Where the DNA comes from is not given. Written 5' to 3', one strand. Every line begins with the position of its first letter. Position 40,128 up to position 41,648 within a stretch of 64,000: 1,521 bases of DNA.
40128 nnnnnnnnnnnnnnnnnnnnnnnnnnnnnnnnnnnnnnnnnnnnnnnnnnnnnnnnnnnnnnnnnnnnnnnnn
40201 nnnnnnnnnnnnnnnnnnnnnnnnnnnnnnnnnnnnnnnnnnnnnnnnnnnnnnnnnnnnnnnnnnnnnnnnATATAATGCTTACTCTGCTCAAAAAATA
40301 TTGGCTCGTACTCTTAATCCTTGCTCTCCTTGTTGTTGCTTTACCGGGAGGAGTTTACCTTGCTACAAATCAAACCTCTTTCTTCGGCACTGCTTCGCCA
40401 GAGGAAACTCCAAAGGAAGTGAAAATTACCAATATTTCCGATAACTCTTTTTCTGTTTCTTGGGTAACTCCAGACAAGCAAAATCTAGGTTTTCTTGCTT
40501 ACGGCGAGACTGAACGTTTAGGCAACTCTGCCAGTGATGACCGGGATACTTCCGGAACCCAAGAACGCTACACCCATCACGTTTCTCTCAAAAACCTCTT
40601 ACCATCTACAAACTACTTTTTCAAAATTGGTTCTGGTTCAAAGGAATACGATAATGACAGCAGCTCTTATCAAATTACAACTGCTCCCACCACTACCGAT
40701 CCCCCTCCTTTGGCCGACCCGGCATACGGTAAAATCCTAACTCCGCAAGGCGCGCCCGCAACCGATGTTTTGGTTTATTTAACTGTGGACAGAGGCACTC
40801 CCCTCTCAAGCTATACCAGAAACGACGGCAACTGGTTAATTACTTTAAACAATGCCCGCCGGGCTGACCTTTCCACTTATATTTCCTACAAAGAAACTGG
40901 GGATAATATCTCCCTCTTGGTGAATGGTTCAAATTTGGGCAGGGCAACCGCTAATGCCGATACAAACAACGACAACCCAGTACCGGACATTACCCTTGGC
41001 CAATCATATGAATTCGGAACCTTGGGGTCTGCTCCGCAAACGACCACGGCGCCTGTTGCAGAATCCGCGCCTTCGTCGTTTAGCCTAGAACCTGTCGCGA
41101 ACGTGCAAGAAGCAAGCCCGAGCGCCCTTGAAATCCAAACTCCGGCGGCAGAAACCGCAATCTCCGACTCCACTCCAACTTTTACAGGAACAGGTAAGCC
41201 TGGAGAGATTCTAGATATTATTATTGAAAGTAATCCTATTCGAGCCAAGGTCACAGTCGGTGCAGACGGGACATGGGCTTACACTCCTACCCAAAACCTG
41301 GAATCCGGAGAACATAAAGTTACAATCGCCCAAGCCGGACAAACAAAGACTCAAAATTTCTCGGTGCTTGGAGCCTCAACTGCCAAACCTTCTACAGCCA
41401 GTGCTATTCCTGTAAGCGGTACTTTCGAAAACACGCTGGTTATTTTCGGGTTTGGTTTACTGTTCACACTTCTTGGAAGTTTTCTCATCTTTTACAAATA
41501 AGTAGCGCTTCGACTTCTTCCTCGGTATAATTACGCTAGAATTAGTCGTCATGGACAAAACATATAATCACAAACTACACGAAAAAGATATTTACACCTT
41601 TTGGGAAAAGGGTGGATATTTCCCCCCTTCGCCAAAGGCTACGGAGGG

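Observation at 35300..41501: Three-gene surface locus: paralogous membrane-anchored FN3-like proteins flanking a 1418-aa acidic GNTG-repeat giant protein with HExxH motif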

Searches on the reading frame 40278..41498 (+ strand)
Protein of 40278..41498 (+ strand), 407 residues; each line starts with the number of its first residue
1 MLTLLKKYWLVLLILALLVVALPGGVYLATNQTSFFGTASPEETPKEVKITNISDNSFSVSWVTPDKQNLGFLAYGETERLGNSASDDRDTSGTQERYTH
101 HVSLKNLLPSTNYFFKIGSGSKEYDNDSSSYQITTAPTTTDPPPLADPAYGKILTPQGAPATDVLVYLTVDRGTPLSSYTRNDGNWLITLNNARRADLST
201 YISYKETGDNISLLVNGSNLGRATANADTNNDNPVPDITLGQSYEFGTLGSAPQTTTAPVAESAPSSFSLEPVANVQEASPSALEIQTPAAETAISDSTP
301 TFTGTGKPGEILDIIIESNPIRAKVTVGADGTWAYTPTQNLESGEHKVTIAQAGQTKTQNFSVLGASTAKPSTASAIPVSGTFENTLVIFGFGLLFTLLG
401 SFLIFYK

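Call 4: search_protein_families(library=pfam, proteins=[window:40278-41498:+], max_evalue=1)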
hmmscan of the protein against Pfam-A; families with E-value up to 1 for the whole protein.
window:40278-41498:+ (407 aa): 7 families
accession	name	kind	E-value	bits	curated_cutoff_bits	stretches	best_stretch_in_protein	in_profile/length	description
PF16656.11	Pur_ac_phosph_N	-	3e-13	50.6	30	1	48-135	4-93/93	Purple acid Phosphatase, N-terminal domain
PF19077.6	Big_13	-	8.4e-10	39.5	27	1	293-362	22-97/102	Bacterial Ig-like domain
PF00041.27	fn3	-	4.4e-07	30.5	25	1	44-130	2-78/84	Fibronectin type III domain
PF17936.7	Big_6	-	1.3e-05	25.7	27.6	1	292-349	7-65/83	Bacterial Ig domain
PF16655.11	PhoD_N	-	0.11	13.5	30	1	78-121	37-80/90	PhoD-like phosphatase, N-terminal domain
PF08308.17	PEGA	-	0.11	12.8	20.8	1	313-354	3-45/71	PEGA domain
PF14155.11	DUF4307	-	0.18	12.1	27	0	9-61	4-51/111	Domain of unknown function (DUF4307)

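Call 5: search_protein_families(library=ncbifam, proteins=[window:40278-41498:+], max_evalue=1)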
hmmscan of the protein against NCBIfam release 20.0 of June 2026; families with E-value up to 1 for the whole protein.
window:40278-41498:+ (407 aa): 4 families
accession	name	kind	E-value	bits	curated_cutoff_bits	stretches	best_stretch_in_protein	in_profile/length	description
NF040520.1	Ig_like_BLP2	equivalog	1.5e-08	33.3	750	1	290-354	530-593/730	Ig-like repeat protein Blp2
NF033510.3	Ca_tandemer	repeat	1.1e-07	32.1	50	1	280-352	9-88/96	Ca2+-stabilized repeat-containing adhesin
NF012211.1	tand_rpt_95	domain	0.028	14.3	90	1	314-348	31-64/98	tandem-95 repeat protein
NF053819.1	EF0750_LPXTG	subfamily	0.051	14.1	47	0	6-50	4-55/105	EF2685/EF0750 family sortase-dependent surface protein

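Call 9: search_protein_families(library=phrogs, proteins=[window:40278-41498:+], max_evalue=0.1)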
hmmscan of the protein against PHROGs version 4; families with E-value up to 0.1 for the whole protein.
window:40278-41498:+ (407 aa): 0 families

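Call 12: find_homologous_proteins(query=window:40278-41498:+)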
Query window:40278-41498:+ (407 aa): 94 proteins with E <= 0.001 among 8000 candidates.
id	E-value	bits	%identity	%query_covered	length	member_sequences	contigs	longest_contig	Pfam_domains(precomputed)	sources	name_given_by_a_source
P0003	8.1e-263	890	100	100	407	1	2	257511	PF00041.28,PF19077.7,PF16656.12,PF17936.8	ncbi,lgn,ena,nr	ncbi:MAG: hypothetical protein G01um10145_772 [Microgenomates group bacterium Gr01-1014_5]|nr:MAG: h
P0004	6.1e-214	729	82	100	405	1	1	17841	PF00041.28,PF19077.7,PF16656.12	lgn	-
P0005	6.8e-139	482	57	99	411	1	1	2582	PF00041.28,PF19077.7,PF16656.12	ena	-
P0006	1.8e-129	451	78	68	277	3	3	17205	PF19077.7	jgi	-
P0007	1.6e-126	441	54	99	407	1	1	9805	PF00041.28,PF19077.7,PF16656.12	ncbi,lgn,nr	ncbi:MAG: fibronectin type III domain-containing protein [bacterium]|nr:fibronectin type III domain-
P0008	1.6e-122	428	53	99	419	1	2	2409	PF00041.28,PF19077.7,PF16656.12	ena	-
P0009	6.8e-122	426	52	96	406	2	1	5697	PF00041.28,PF19077.7,PF16656.12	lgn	-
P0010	1.4e-119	418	52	98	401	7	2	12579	PF00041.28,PF19077.7,PF16656.12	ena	-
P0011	4.4e-119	416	52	99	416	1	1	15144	PF00041.28,PF19077.7,PF16656.12,PF17936.8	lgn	-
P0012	2.3e-117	411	53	98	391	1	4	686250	PF00041.28,PF19077.7,PF16656.12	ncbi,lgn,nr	ncbi:MAG: fibronectin type III domain-containing protein [Candidatus Blackburnbacteria bacterium]|nr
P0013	1.9e-116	408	53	97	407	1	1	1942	PF00041.28,PF19077.7,PF16656.12,PF17936.8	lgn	-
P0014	2.4e-114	401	52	95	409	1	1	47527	PF13620.13,PF00041.28,PF19077.7,PF16656.12,PF17936.8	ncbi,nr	ncbi:MAG: fibronectin type III domain-containing protein [Candidatus Blackburnbacteria bacterium]|nr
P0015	3.4e-114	400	52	95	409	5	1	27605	PF00041.28,PF19077.7,PF16656.12,PF17936.8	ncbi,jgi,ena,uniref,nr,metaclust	ncbi:MAG: hypothetical protein A2782_00005 [Candidatus Blackburnbacteria bacterium RIFCSPHIGHO2_01_F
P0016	4.8e-110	387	49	99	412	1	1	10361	PF00041.28,PF19077.7,PF16656.12,PF17936.8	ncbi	-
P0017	1.5e-104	369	48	99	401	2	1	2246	PF00041.28,PF19077.7,PF16656.12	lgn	-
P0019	8.4e-92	327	44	98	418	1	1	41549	PF00041.28,PF19077.7,PF16656.12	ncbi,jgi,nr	ncbi:MAG: hypothetical protein C4584_00300 [Armatimonadetes bacterium]|nr:MAG: hypothetical protein 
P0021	6.7e-77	278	43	87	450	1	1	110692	PF13620.13,PF00041.28,PF19077.7,PF16656.12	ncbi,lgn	ncbi:MAG: fibronectin type III domain-containing protein [Patescibacteria group bacterium]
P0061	2.2e-49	187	41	59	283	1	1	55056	PF00041.28,PF16656.12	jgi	jgi:hypothetical protein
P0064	1.7e-48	184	44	53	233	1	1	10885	PF00041.28,PF16656.12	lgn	-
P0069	2.1e-47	180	36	84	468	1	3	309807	PF00041.28,PF19077.7,PF16656.12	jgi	jgi:hypothetical protein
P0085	2.2e-38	151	34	92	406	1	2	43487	PF13620.13,PF00041.28,PF19077.7,PF16656.12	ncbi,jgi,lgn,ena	-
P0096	4.3e-18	84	27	88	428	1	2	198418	PF19077.7,PF16656.12,PF17936.8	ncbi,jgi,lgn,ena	-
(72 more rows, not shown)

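Call 13: find_encoding_contigs(protein=P0012, flank=10000, max_places=2)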
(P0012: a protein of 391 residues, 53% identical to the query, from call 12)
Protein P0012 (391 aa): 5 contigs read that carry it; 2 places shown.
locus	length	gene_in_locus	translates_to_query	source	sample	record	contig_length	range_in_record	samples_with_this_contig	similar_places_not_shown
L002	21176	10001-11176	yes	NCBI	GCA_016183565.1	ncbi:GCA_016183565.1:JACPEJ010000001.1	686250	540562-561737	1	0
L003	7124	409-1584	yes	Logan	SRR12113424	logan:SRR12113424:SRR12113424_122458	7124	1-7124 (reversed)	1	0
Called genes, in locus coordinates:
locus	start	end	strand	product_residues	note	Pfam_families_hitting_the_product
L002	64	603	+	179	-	PF04542:Sigma70_r2, PF08281:Sigma70_r4_2, PF04545:Sigma70_r4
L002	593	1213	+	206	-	-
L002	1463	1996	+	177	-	PF02075:RuvC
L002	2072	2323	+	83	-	PF16325:Peptidase_U32_C (weak)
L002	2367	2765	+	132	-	PF18894:PhageMetallopep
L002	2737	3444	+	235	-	PF21694:DNA_pol3_delta_C (faint)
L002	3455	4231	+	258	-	PF08282:Hydrolase_3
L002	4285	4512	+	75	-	-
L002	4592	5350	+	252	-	PF00041:fn3, PF16656:Pur_ac_phosph_N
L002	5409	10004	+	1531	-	-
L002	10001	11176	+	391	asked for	PF00041:fn3 (weak), PF16656:Pur_ac_phosph_N, PF19077:Big_13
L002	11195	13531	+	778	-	PF01326:PPDK_N, PF00391:PEP-utilizers, PF02896:PEP-utilizers_C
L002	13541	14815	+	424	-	PF03952:Enolase_N, PF00113:Enolase_C, PF13378:MR_MLE_C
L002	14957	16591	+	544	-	PF01676:Metalloenzyme, PF06415:iPGM_N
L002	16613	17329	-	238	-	PF00590:TP_methylase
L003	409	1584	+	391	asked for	PF00041:fn3 (weak), PF16656:Pur_ac_phosph_N, PF19077:Big_13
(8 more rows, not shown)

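Call 14: find_encoding_contigs(protein=P0021, flank=10000, max_places=2)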
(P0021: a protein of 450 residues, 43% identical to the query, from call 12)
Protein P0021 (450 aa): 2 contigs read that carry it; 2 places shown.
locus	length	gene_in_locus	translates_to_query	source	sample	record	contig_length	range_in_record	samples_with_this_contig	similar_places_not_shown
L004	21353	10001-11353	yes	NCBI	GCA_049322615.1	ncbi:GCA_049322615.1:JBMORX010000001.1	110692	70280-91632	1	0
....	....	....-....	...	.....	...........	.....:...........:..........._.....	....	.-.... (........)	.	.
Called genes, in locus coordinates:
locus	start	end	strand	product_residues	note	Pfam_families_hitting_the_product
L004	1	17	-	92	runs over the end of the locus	-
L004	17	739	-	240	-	-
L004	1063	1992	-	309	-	PF00226:DnaJ, PF01556:DnaJ_C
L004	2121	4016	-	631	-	PF00012:HSP70, PF06723:MreB_Mbl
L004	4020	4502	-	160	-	PF01025:GrpE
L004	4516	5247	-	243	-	PF01628:HrcA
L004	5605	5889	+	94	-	-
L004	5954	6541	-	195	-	-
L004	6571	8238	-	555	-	PF03023:MurJ, PF01554:MatE (weak)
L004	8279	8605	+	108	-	PF01649:Ribosomal_S20p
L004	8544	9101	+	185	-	PF05137:PilN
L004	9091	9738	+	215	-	PF04350:PilO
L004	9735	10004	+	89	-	-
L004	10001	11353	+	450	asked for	PF00041:fn3 (weak), PF16656:Pur_ac_phosph_N, PF13620:CarboxypepD_reg (faint), PF19077:Big_13 (weak)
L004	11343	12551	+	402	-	-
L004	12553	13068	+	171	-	-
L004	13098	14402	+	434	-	PF00890:FAD_binding_2 (weak), PF01266:DAO, PF01593:Amino_oxidase, PF07992:Pyr_redox_2 (weak), PF12831:FAD_oxidored (weak), PF13450:NAD_binding_8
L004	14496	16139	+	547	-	-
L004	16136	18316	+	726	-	PF10060:DUF2298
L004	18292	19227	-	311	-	PF03816:LytR_cpsA_psr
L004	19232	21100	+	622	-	PF00580:UvrD-helicase, PF13245:AAA_19, PF13604:AAA_30 (faint), PF01443:Viral_helicase1 (faint), PF13361:UvrD_C, PF13538:UvrD_C_2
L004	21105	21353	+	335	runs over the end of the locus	PF02388:FemAB, PF13480:Acetyltransf_6, PF02388:FemAB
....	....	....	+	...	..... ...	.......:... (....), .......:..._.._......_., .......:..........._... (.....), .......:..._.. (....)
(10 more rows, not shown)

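Call 15: find_encoding_contigs(protein=P0069, flank=10000, max_places=2)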
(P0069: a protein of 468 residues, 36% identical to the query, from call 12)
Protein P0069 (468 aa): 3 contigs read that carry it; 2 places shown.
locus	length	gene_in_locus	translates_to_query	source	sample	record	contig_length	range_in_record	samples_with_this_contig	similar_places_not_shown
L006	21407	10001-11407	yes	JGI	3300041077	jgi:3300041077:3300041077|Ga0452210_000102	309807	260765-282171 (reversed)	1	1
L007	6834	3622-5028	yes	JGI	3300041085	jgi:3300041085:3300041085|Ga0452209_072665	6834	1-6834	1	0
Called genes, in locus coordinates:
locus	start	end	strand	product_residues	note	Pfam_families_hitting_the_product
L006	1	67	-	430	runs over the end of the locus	PF08529:NusA_N, PF13184:KH_NusA_1st, PF26594:KH_NusA_2nd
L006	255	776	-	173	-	-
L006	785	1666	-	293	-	PF00226:DnaJ, PF01556:DnaJ_C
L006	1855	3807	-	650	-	PF00012:HSP70, PF06723:MreB_Mbl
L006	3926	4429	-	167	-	PF01025:GrpE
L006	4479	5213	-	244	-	PF03444:WHD_HrcA (weak), PF01628:HrcA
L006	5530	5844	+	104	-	-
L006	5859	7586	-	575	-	PF03023:MurJ, PF13440:Polysacc_synt_3, PF01554:MatE (weak)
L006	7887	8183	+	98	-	PF01649:Ribosomal_S20p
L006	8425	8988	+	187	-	PF05137:PilN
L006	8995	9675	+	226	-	-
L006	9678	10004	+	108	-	-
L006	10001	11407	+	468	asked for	PF00041:fn3 (faint), PF16656:Pur_ac_phosph_N, PF19077:Big_13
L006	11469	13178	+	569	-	PF02366:PMT (weak), PF13231:PMT_2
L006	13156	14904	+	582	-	PF02366:PMT, PF13231:PMT_2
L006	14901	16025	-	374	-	PF13439:Glyco_transf_4 (weak), PF20706:GT4-conflict, PF00534:Glycos_transf_1, PF13692:Glyco_trans_1_4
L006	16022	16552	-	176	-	-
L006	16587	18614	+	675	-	PF10060:DUF2298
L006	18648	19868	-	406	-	PF03816:LytR_cpsA_psr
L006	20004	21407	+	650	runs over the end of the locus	PF00580:UvrD-helicase, PF13245:AAA_19, PF13604:AAA_30 (faint), PF13361:UvrD_C, PF13538:UvrD_C_2 (weak)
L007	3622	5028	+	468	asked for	PF00041:fn3 (faint), PF16656:Pur_ac_phosph_N, PF19077:Big_13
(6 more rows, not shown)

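Call 57: find_encoding_contigs(protein=P0085, flank=8000, max_places=1)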
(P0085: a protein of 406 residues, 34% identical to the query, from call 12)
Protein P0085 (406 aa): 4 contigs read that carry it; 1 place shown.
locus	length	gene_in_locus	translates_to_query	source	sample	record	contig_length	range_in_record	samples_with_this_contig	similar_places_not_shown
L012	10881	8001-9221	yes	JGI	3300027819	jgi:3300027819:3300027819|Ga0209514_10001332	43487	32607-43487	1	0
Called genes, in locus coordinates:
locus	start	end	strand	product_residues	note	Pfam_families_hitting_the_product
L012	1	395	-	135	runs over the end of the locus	PF01025:GrpE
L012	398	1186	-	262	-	PF01628:HrcA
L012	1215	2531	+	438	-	PF01229:Glyco_hydro_39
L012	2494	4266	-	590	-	PF00009:GTP_EFTU, PF01926:MMR_HSR1 (faint), PF03144:GTP_EFTU_D2 (weak), PF00679:EFG_C, PF06421:LepA_C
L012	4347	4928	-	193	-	-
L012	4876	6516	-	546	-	PF03023:MurJ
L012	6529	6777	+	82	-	PF01649:Ribosomal_S20p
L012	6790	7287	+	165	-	-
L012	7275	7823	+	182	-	PF04350:PilO (faint)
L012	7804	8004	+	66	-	-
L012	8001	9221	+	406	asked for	PF00041:fn3 (weak), PF16656:Pur_ac_phosph_N, PF13620:CarboxypepD_reg (faint), PF19077:Big_13 (weak)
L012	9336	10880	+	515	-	?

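Call 58: find_encoding_contigs(protein=P0096, flank=8000, max_places=1)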
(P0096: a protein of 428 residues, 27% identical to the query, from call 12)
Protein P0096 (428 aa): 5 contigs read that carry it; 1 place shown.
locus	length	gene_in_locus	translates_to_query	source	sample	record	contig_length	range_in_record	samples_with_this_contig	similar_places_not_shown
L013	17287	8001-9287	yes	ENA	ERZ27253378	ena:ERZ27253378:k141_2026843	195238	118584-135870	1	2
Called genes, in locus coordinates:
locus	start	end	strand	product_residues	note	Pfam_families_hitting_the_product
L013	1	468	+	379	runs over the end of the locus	PF13439:Glyco_transf_4 (weak), PF00534:Glycos_transf_1, PF13692:Glyco_trans_1_4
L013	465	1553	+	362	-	PF00483:NTP_transferase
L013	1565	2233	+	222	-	PF02397:Bac_transf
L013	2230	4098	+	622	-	PF13196:DUF4012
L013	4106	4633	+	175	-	PF11967:RecO_N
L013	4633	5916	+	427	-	PF00587:tRNA-synt_2b, PF03129:HGTP_anticodon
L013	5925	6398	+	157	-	-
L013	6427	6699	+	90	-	PF01649:Ribosomal_S20p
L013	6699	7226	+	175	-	PF05137:PilN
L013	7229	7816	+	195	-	PF04350:PilO, PF10741:T2SSM_b (weak)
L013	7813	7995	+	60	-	-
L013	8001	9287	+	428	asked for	PF16656:Pur_ac_phosph_N, PF17936:Big_6 (weak), PF19077:Big_13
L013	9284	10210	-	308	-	PF03816:LytR_cpsA_psr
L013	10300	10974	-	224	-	PF00121:TIM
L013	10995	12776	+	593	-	PF00580:UvrD-helicase, PF13245:AAA_19, PF13604:AAA_30 (faint), PF01443:Viral_helicase1 (faint), PF13087:AAA_12 (faint), PF13361:UvrD_C, PF13538:UvrD_C_2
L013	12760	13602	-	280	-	-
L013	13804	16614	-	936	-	PF07517:SecA_DEAD, PF01043:SecA_PP_bind, PF21090:P-loop_SecA, PF07516:SecA_SW, PF02810:SEC-C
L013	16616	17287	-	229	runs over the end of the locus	PF12869:tRNA_anti-like (weak)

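Call 59: find_encoding_contigs(protein=P0019, flank=8000, max_places=1)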
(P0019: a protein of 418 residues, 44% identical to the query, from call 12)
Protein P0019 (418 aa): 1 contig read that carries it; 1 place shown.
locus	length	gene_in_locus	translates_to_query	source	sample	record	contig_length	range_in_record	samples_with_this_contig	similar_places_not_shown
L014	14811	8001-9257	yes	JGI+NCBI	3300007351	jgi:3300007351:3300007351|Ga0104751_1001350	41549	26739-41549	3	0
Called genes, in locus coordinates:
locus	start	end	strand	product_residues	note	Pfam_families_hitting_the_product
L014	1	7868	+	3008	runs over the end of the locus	-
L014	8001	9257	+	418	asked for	PF00041:fn3, PF16656:Pur_ac_phosph_N, PF19077:Big_13 (weak)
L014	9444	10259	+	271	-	PF04085:MreC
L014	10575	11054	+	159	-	-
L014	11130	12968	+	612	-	PF03717:PBP_dimer, PF00905:Transpeptidase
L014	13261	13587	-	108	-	-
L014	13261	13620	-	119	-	-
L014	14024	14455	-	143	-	PF01371:Trp_repressor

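Call 81: find_encoding_contigs(protein=P0007, flank=10000, max_places=1)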
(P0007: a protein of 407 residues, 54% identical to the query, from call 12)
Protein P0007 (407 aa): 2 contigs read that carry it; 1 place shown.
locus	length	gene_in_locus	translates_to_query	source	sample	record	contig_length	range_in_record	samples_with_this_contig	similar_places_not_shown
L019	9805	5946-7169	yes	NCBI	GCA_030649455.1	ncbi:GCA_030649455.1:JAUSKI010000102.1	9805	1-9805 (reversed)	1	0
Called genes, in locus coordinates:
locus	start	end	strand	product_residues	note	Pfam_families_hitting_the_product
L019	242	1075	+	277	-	PF13480:Acetyltransf_6, PF02388:FemAB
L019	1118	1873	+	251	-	PF00041:fn3 (weak), PF16656:Pur_ac_phosph_N (weak)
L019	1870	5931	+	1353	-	-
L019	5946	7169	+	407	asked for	PF00041:fn3, PF16656:Pur_ac_phosph_N, PF19077:Big_13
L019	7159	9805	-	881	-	PF00580:UvrD-helicase, PF13245:AAA_19 (faint), PF13361:UvrD_C, PF13538:UvrD_C_2 (weak), PF12705:PDDEXK_1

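Call 82: find_encoding_contigs(protein=P0011, flank=10000, max_places=1)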
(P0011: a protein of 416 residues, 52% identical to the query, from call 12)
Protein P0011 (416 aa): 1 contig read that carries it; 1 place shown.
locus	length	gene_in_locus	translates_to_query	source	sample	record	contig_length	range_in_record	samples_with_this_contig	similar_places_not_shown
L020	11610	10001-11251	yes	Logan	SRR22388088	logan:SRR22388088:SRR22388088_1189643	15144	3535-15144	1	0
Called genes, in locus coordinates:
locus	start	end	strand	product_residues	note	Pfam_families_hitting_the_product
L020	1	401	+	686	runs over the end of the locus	PF10060:DUF2298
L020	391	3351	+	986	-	PF00580:UvrD-helicase, PF13245:AAA_19, PF14890:Intein_splicing, PF13361:UvrD_C, PF13538:UvrD_C_2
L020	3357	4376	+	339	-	PF02388:FemAB, PF13480:Acetyltransf_6, PF02388:FemAB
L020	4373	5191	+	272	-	PF02388:FemAB, PF13480:Acetyltransf_6, PF02388:FemAB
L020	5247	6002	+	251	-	PF00041:fn3 (weak), PF16656:Pur_ac_phosph_N (weak)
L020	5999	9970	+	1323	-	-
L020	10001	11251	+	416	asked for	PF00041:fn3, PF16656:Pur_ac_phosph_N, PF17936:Big_6 (faint), PF19077:Big_13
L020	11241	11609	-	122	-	?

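Call 83: find_encoding_contigs(protein=P0064, flank=10000, max_places=1)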
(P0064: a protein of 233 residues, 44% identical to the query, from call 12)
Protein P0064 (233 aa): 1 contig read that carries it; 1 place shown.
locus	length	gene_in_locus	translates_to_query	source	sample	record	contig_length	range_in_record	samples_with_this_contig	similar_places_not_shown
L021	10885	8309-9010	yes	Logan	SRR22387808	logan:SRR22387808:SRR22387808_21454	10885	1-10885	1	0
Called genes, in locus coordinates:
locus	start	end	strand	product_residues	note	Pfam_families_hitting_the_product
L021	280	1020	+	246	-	PF16656:Pur_ac_phosph_N (weak)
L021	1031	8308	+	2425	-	-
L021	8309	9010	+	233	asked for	PF00041:fn3 (weak), PF16656:Pur_ac_phosph_N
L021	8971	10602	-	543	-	-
